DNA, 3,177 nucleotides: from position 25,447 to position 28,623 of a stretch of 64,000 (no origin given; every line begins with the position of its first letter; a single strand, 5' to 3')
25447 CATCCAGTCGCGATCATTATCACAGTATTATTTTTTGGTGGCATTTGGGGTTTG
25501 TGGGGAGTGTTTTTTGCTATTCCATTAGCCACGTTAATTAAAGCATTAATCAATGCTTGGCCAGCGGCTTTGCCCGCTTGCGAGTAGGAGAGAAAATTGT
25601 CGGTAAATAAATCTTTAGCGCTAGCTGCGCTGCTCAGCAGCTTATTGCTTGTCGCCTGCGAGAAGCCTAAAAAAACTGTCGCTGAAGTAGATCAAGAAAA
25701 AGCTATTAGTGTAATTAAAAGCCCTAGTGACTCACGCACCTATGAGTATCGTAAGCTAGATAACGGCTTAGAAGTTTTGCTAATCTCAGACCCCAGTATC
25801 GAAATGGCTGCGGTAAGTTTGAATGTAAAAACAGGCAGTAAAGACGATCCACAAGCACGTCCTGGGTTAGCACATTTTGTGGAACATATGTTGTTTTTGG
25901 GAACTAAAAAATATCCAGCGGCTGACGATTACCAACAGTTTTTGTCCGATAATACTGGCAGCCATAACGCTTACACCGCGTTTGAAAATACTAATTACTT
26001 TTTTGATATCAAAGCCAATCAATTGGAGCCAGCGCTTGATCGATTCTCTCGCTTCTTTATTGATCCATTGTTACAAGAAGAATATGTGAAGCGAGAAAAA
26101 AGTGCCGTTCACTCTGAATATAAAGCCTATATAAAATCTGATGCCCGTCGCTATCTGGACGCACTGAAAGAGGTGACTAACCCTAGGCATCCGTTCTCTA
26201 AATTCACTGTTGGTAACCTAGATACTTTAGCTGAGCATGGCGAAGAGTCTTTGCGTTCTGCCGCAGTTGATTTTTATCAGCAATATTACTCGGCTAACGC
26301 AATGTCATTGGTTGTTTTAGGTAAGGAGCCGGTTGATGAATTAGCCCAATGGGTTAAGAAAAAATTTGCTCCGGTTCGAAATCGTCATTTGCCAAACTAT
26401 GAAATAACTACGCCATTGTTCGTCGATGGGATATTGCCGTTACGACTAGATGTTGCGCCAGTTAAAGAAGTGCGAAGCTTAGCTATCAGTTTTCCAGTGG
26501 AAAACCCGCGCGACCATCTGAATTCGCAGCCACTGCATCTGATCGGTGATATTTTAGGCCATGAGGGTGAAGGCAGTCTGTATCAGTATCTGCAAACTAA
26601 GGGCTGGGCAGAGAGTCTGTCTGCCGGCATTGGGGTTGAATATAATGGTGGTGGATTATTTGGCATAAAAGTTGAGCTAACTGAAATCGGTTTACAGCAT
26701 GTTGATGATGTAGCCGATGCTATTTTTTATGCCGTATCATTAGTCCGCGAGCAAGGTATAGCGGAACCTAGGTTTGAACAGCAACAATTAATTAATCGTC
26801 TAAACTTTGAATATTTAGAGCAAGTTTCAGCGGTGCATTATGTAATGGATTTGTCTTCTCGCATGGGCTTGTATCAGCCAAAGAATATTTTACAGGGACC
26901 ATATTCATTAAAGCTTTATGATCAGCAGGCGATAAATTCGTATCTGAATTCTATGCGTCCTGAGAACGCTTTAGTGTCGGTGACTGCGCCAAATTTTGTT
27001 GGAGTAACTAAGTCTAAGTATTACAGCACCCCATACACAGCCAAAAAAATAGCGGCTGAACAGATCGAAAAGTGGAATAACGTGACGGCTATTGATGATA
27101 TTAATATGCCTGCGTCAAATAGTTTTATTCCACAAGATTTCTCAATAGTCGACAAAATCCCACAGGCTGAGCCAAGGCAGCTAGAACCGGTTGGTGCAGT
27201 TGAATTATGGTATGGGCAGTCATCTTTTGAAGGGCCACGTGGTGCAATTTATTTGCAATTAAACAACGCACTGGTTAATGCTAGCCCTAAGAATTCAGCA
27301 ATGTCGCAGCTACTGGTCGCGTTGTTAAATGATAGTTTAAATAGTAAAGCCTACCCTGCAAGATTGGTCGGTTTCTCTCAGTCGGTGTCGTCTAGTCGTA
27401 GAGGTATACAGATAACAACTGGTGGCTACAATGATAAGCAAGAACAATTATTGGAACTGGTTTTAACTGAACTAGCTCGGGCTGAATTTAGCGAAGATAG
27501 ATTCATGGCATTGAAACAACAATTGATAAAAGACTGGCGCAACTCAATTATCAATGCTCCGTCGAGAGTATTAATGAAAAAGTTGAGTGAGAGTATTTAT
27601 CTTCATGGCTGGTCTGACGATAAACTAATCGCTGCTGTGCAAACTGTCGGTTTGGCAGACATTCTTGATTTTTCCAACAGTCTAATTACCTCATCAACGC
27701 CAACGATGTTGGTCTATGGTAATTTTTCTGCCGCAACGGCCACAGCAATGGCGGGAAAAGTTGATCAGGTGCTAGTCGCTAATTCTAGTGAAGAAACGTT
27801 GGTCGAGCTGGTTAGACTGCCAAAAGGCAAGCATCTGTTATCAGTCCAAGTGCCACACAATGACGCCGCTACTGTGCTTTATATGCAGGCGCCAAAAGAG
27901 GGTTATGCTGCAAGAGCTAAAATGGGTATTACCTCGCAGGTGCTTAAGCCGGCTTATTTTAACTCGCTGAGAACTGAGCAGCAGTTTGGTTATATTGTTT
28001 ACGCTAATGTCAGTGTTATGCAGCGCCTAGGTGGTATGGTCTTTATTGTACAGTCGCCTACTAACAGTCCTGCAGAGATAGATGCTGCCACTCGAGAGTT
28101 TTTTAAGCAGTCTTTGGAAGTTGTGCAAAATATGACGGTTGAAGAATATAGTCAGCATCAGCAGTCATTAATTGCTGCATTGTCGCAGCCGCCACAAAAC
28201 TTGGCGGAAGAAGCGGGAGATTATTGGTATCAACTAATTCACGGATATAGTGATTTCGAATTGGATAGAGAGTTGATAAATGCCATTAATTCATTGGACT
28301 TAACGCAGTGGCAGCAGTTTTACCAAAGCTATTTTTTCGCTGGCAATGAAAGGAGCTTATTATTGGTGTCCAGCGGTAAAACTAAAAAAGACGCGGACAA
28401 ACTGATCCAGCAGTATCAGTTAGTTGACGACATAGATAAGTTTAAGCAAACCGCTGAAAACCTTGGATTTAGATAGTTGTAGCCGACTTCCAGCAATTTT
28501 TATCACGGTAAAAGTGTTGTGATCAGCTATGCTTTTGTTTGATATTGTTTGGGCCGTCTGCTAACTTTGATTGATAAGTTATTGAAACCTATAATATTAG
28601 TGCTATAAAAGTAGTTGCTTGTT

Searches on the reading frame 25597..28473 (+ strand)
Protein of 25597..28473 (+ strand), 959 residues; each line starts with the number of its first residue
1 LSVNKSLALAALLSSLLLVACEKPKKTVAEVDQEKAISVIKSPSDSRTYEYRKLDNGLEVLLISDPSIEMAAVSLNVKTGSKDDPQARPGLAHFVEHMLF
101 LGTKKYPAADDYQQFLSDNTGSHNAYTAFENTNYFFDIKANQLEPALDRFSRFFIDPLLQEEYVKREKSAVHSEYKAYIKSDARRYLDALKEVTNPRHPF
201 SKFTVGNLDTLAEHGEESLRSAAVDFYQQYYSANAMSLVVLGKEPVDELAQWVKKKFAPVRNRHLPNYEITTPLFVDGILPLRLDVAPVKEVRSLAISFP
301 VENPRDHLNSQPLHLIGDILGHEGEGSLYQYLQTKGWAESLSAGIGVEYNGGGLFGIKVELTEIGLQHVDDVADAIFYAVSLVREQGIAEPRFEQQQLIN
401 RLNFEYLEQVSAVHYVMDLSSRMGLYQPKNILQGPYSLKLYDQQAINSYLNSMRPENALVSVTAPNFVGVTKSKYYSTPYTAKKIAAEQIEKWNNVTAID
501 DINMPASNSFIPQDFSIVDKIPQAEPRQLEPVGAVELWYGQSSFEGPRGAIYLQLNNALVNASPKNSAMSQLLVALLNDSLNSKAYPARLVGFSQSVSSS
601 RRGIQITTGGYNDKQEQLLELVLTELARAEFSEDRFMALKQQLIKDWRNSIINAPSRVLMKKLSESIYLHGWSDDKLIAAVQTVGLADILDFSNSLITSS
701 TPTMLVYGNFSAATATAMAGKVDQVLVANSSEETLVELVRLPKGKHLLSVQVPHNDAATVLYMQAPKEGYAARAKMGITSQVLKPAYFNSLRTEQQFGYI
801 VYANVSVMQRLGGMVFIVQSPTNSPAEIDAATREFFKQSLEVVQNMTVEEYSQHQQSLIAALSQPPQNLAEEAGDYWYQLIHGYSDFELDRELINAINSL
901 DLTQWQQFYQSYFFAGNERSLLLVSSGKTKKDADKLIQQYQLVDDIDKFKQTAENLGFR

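Call 45: search_protein_families(library=pfam, proteins=[window:25597-28473:+], max_evalue=0.00001)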
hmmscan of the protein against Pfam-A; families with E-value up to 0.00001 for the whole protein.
window:25597-28473:+ (959 aa): 4 families
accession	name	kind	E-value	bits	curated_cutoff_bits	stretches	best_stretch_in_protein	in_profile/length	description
PF16187.10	Peptidase_M16_M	-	1.3e-71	241.4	29.7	1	404-679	1-283/284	Middle or third domain of peptidase_M16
PF05193.26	Peptidase_M16_C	-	7.7e-39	133.9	23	2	225-396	9-177/181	Peptidase M16 inactive domain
PF00675.25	Peptidase_M16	-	6e-35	120.8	22.3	1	60-195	2-136/149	Insulinase (Peptidase family M16)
PF22456.1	PqqF-like_C_4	-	4.5e-28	97.8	27.5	1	780-877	3-100/100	PQQ synthase PqqF-like, C-terminal lobe domain 4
